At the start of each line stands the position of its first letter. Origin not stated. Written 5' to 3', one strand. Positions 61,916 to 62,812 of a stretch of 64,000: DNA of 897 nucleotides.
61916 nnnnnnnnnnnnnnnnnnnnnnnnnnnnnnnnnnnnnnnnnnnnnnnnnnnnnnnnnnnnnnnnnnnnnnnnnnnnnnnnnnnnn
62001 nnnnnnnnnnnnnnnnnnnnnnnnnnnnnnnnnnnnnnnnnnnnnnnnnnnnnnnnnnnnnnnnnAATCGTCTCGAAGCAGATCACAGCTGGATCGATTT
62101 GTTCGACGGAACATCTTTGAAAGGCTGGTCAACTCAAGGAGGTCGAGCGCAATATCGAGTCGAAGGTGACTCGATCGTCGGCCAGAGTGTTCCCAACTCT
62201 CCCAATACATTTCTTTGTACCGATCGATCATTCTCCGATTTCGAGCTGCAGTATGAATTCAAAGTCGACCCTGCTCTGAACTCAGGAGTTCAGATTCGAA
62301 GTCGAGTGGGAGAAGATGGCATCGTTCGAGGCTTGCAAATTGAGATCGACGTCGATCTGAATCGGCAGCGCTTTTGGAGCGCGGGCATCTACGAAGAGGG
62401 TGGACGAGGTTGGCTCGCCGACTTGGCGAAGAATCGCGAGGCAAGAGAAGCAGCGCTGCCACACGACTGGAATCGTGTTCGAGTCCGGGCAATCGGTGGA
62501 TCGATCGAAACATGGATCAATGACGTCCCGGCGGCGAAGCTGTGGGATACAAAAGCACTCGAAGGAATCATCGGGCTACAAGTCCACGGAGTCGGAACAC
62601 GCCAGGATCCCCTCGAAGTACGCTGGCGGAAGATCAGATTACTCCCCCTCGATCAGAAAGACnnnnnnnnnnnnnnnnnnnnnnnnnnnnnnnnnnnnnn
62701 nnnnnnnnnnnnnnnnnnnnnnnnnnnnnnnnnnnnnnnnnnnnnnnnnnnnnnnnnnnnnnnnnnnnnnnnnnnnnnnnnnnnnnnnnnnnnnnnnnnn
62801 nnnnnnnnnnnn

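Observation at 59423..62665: Dehydrogenase-like propeller + cytochrome c + DUF1080 fusion: candidate one-chain oxidative glycoside-cleaving enzyme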

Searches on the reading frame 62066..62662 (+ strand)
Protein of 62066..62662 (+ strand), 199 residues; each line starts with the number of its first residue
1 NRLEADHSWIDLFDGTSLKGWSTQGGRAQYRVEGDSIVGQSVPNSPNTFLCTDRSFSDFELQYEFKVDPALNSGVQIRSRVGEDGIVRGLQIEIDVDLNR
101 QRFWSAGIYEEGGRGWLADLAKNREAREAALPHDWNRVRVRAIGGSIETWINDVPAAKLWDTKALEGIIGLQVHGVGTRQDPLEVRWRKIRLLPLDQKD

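Call 13: search_solved_structures(query=window:62066-62662:+, max_evalue=10, show_alignments=0)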
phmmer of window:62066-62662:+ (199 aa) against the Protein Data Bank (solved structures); distinct sequences matched with E-value up to 10: 14.
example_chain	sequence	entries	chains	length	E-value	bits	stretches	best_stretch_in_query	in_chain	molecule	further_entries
4jqt_A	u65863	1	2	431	2.6e-52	180.7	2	8-196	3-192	putative glycosyl hydrolase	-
3hbk_A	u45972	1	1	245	3e-05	27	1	6-156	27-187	putative glycosyl hydrolase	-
3imm_A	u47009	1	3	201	3.1e-05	27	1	50-155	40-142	Putative secreted glycosylhydrolase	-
3h3l_A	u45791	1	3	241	0.00012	25.1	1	8-84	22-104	PUTATIVE SUGAR HYDROLASE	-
3u1x_A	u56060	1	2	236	0.00084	22.3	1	10-153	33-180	putative glycosyl hydrolase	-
4qhz_A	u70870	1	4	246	0.024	17.5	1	9-86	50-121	putative glycosyl hydrolase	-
3s5q_A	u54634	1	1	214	0.037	16.9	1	51-153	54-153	Putative glycosylhydrolase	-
8a3w_Sg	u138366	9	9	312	0.43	13.5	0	16-53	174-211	Small ribosomal subunit protein RACK1 | Guanine nucleotide-binding protein subunit beta-like protein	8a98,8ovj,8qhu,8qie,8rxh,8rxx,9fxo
5t2a_7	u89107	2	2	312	0.9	12.4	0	16-53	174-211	RACK1 | LACK1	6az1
3nmb_A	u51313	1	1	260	2.6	10.9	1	6-76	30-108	putative sugar hydrolase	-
4hxc_A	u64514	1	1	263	2.7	10.8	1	6-76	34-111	putative glycosyl hydrolase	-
3osd_A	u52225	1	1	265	3.3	10.5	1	8-76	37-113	putative glycosyl hydrolase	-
8tda_A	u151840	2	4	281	4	10.3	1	8-76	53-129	Probable secreted glycosyl hydrolase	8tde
8rr2_A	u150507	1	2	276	5.4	9.9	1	8-76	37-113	3-keto-disaccharide hydrolase domain-containing protein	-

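Call 68: find_homologous_proteins(query=window:62066-62662:+, max_evalue=0.00001)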
Query window:62066-62662:+ (199 aa): 2828 proteins with E <= 0.00001 among 3060 candidates; the best 120 are listed.
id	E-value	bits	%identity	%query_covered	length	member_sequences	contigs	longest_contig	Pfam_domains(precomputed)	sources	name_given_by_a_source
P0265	2.2e-81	291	69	94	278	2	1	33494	PF06439.19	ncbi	-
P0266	1.1e-74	269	64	93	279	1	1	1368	PF06439.19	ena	-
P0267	2.1e-69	251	62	91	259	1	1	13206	PF06439.19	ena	-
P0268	9.4e-69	249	61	95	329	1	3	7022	PF06439.19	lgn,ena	-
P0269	1.3e-68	249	63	93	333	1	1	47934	PF06439.19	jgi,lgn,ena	-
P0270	5.8e-64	234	57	94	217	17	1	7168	PF06439.19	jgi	jgi:hypothetical protein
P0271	2.4e-63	232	57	94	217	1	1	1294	PF06439.19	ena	-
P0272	3.4e-63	231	60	93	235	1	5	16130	PF06439.19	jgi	jgi:hypothetical protein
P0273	2.1e-62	229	53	94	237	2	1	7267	PF06439.19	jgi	jgi:hypothetical protein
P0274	3.8e-62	228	57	92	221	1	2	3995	PF06439.19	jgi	jgi:hypothetical protein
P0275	4.8e-62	227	57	92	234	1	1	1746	PF06439.19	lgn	-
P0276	5.2e-62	227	57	92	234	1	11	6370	PF06439.19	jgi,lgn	jgi:hypothetical protein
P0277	5.6e-62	227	55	96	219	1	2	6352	PF06439.19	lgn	-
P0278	6.8e-62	227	57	96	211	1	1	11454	PF06439.19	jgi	jgi:hypothetical protein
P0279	7.2e-62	227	58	93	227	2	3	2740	PF06439.19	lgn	-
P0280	8.0e-62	227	55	96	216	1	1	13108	PF06439.19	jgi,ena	-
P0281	8.2e-62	227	53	98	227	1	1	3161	PF06439.19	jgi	jgi:hypothetical protein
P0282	8.3e-62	227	56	92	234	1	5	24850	PF06439.19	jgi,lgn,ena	-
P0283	8.4e-62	227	56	96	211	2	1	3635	PF06439.19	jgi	-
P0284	8.6e-62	227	56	92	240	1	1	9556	PF06439.19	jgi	jgi:hypothetical protein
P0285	9.2e-62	226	56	92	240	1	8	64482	PF06439.19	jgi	jgi:hypothetical protein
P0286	1.1e-61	226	56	92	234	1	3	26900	PF06439.19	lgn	-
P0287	1.2e-61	226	58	94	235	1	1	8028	PF06439.19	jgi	jgi:hypothetical protein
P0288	1.2e-61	226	57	96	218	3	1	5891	PF06439.19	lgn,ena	-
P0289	1.3e-61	226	56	97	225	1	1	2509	PF06439.19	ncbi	-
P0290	1.6e-61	226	51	95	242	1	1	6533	PF06439.19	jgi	jgi:hypothetical protein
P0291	1.8e-61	225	57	96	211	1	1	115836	PF06439.19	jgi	jgi:hypothetical protein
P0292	1.8e-61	225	55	94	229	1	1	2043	PF06439.19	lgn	-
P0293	2.3e-61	225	52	94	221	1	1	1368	PF06439.19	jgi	jgi:hypothetical protein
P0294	3.1e-61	225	56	92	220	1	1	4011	PF06439.19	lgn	-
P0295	5.1e-61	224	55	94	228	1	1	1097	PF06439.19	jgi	jgi:hypothetical protein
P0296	7.0e-61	224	56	94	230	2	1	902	PF06439.19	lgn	-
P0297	8.1e-61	223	50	96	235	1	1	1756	PF06439.19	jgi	jgi:hypothetical protein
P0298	1.2e-60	223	56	93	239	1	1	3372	PF06439.19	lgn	-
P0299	1.5e-60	222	54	97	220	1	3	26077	PF06439.19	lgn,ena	-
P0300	1.7e-60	222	56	93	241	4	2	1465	PF06439.19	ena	-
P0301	4.4e-60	221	57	92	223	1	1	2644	PF06439.19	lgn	-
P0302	4.5e-60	221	55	98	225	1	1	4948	PF06439.19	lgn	-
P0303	4.9e-60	221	52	95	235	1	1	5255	PF06439.19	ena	-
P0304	5.7e-60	221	54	97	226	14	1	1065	PF06439.19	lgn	-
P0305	6.1e-60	220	54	98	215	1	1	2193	PF06439.19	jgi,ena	-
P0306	8.9e-60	220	54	94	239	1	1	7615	PF06439.19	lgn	-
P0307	1.8e-59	219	53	95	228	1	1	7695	PF06439.19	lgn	-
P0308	3.1e-59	218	53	96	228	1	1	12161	PF06439.19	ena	-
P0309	3.7e-59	218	52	96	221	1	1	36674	PF06439.19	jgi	jgi:hypothetical protein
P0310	4.5e-59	218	54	93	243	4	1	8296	PF06439.19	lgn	-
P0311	4.9e-59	218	58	94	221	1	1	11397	PF06439.19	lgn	-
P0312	5.4e-59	217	53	96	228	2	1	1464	PF06439.19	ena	-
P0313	5.8e-59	217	54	96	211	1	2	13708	PF06439.19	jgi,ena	-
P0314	5.8e-59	217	51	95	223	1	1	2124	PF06439.19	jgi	jgi:hypothetical protein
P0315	5.9e-59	217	53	94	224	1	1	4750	PF06439.19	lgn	-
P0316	7.7e-59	217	54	95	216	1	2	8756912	PF06439.19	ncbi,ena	-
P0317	8.0e-59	217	50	94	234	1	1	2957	PF06439.19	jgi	jgi:hypothetical protein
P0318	9.3e-59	217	55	94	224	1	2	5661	PF06439.19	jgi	jgi:hypothetical protein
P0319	1.0e-58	217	52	96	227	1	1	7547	PF06439.19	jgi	jgi:hypothetical protein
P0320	1.0e-58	216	54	96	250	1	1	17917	PF06439.19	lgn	-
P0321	1.1e-58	216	53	96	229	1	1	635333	PF06439.19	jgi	jgi:hypothetical protein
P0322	1.1e-58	216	53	96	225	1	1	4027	PF06439.19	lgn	-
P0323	1.2e-58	216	57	92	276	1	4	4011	PF06439.19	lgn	-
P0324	1.3e-58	216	51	97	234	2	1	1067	PF06439.19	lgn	-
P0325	1.4e-58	216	54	95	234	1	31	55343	PF06439.19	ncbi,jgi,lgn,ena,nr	ncbi:MAG: DUF1080 domain-containing protein [Verrucomicrobia bacterium]|nr:DUF1080 domain-containing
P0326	1.5e-58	216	55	95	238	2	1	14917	PF06439.19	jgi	jgi:Domain of Unknown Function (DUF1080)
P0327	1.5e-58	216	51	96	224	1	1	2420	PF06439.19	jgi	jgi:hypothetical protein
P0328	1.6e-58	216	52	96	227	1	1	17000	PF06439.19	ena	-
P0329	2.1e-58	215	55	94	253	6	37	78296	PF06439.19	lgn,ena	-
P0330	2.2e-58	215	56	89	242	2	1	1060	PF06439.19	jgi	jgi:hypothetical protein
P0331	2.2e-58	215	51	98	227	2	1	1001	PF06439.19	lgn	-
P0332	2.2e-58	215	55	94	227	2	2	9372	PF06439.19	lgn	-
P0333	2.6e-58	215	53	96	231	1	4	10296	PF06439.19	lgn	-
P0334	3.1e-58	215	55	94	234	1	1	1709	PF06439.19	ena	-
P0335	3.1e-58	215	55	92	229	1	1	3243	PF06439.19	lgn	-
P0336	3.1e-58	215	52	94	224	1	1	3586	PF06439.19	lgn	-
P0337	3.3e-58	215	52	95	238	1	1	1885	PF06439.19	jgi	jgi:hypothetical protein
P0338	3.6e-58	215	54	95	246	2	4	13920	PF06439.19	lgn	-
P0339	3.7e-58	215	57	93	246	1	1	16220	PF06439.19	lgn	-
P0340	4.0e-58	215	53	97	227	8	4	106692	PF06439.19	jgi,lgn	jgi:hypothetical protein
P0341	4.1e-58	215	55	97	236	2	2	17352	PF06439.19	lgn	-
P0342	4.3e-58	214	56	94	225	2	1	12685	PF06439.19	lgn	-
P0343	4.7e-58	214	53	97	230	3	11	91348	PF06439.19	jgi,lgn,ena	-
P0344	4.8e-58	214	52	97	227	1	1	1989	PF06439.19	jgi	jgi:hypothetical protein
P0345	5.0e-58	214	56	95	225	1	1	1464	PF06439.19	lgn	-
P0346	5.2e-58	214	49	98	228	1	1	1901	PF06439.19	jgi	jgi:hypothetical protein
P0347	5.5e-58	214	54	94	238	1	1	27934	PF06439.19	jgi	jgi:hypothetical protein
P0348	5.8e-58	214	54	94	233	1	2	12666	PF06439.19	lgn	-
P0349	6.1e-58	214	55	92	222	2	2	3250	PF06439.19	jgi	jgi:hypothetical protein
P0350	6.7e-58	214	52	98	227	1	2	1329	PF06439.19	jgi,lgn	jgi:hypothetical protein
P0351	6.8e-58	214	57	92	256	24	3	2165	PF06439.19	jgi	jgi:hypothetical protein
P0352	7.7e-58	214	54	95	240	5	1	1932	PF06439.19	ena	-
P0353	7.7e-58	214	52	96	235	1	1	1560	PF06439.19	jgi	jgi:hypothetical protein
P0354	8.5e-58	213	55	94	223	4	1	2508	PF06439.19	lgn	-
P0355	8.8e-58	213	55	90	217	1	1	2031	PF06439.19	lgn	-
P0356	9.0e-58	213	54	96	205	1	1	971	PF06439.19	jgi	jgi:hypothetical protein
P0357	9.3e-58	213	53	92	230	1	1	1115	PF06439.19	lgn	-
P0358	1.0e-57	213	50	97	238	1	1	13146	PF06439.19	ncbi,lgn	ncbi:hypothetical protein BH23PLA1_BH23PLA1_09960 [soil metagenome]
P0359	1.0e-57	213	53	94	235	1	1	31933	PF06439.19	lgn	-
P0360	1.1e-57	213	54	94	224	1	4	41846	PF06439.19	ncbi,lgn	-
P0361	1.2e-57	213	54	94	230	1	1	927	PF06439.19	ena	-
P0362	1.3e-57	213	52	94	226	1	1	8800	PF06439.19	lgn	-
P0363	1.5e-57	213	53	95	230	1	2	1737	PF06439.19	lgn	-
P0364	1.6e-57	213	52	96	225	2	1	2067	PF06439.19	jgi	jgi:hypothetical protein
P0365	1.6e-57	213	52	93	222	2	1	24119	PF06439.19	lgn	-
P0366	1.7e-57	213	55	90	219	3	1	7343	PF06439.19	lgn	-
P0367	1.8e-57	212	54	96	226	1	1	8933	PF06439.19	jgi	jgi:hypothetical protein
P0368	1.9e-57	212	54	95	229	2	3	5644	PF06439.19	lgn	-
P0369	2.2e-57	212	54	94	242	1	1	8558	PF06439.19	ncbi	-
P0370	2.2e-57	212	50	94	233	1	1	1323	PF06439.19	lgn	-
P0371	2.3e-57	212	55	92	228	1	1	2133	PF06439.19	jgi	jgi:hypothetical protein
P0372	2.3e-57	212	54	94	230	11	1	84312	PF06439.19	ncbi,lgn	ncbi:MAG: DUF1080 domain-containing protein [Phycisphaerales bacterium]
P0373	2.7e-57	212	54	94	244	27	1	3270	PF06439.19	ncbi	ncbi:MAG: 3-keto-disaccharide hydrolase [Phycisphaerales bacterium]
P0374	2.8e-57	212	52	96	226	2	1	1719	PF06439.19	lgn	-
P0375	3.0e-57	212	56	97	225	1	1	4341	PF06439.19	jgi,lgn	-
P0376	3.6e-57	211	50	96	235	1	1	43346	PF06439.19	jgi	jgi:hypothetical protein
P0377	3.7e-57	211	50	94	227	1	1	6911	PF06439.19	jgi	jgi:hypothetical protein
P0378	4.0e-57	211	55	95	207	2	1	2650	PF06439.19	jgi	jgi:hypothetical protein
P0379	4.1e-57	211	53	97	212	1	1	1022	PF06439.19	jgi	jgi:hypothetical protein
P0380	4.5e-57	211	55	94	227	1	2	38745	PF06439.19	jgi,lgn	jgi:hypothetical protein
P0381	4.8e-57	211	50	97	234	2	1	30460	PF06439.19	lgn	-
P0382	5.0e-57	211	52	96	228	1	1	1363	PF06439.19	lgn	-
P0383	5.3e-57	211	52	93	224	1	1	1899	PF06439.19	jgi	jgi:hypothetical protein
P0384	5.8e-57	211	54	94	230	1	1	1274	PF06439.19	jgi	jgi:hypothetical protein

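Call 69: find_encoding_contigs(protein=P0265, flank=7000, max_places=2)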
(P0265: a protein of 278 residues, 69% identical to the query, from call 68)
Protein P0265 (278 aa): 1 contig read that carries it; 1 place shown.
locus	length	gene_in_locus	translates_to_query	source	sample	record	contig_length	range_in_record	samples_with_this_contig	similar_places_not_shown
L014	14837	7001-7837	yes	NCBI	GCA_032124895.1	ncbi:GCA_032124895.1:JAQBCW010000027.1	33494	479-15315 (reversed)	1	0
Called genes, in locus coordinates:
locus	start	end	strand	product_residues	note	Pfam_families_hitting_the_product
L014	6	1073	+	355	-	PF07885:Ion_trans_2, PF02254:TrkA_N, PF02080:TrkA_C (weak)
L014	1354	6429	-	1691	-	PF07995:GSDH, PF00801:PKD, PF18911:PKD_4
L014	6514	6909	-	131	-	-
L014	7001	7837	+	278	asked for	PF06439:3keto-disac_hyd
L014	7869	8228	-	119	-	PF07883:Cupin_2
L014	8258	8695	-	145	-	-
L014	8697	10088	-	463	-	-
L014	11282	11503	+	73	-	-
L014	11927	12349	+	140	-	-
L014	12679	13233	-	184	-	-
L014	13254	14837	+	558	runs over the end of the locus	PF13243:SQHop_cyclase_C (faint)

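Call 70: find_encoding_contigs(protein=P0316, flank=7000, max_places=2)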
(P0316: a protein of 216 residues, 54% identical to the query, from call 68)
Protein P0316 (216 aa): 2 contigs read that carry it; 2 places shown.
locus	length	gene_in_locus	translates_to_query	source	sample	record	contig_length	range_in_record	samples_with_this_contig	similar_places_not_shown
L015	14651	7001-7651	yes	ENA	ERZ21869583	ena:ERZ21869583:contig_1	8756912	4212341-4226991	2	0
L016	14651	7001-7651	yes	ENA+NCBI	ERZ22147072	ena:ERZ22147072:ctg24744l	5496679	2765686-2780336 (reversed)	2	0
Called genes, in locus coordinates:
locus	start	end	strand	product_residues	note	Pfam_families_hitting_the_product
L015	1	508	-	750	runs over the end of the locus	PF19773:DUF6259, PF25839:Apionate_lact_C (weak)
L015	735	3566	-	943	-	PF00672:HAMP, PF00015:MCPsignal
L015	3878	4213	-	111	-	PF13428:TPR_14 (faint), PF07719:TPR_2 (faint), PF13181:TPR_8 (faint), PF13432:TPR_16, PF14559:TPR_19 (weak)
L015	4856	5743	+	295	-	PF25084:LbH_EIF2B (faint), PF25087:GMPPB_C (faint), PF00132:Hexapep, PF13720:Acetyltransf_11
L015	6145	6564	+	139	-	PF13279:4HBT_2, PF03061:4HBT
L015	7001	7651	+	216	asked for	PF06439:3keto-disac_hyd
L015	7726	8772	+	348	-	PF02163:Peptidase_M50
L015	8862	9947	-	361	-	-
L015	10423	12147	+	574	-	PF00575:S1, PF23459:S1_RRP5 (weak), PF18614:RNase_II_C_S1 (faint), PF00575:S1, PF23459:S1_RRP5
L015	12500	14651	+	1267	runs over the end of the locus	PF20434:BD-FAE (weak), PF01738:DLH, PF12146:Hydrolase_4 (faint), PF00326:Peptidase_S9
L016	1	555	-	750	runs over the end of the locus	PF19773:DUF6259, PF25839:Apionate_lact_C (weak)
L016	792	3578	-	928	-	PF00672:HAMP (faint), PF00015:MCPsignal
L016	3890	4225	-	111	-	PF13428:TPR_14 (faint), PF07719:TPR_2 (faint), PF13181:TPR_8 (faint), PF13432:TPR_16, PF14559:TPR_19 (weak)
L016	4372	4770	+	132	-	-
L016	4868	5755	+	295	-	PF25084:LbH_EIF2B (faint), PF25087:GMPPB_C (faint), PF00132:Hexapep, PF13720:Acetyltransf_11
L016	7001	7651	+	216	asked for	PF06439:3keto-disac_hyd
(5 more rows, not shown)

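Call 71: search_protein_families(library=pfam, proteins=[L014:1354-6429:-, L014:6514-6909:-], max_evalue=0.01)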
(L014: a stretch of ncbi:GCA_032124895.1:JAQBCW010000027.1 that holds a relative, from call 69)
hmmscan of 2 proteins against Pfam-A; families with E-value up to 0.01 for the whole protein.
L014:1354-6429:- (1691 aa): 3 families
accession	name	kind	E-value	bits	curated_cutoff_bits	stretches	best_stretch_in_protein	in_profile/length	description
PF07995.17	GSDH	-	6.2e-27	95.2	25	1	975-1182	16-220/332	Glucose / Sorbosone dehydrogenase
PF18911.6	PKD_4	-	6.9e-13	48.9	27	1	1321-1384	14-77/85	PKD domain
PF00801.26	PKD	-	1.2e-08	35.3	23.5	1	1326-1380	13-70/80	PKD domain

L014:6514-6909:- (131 aa): 0 families
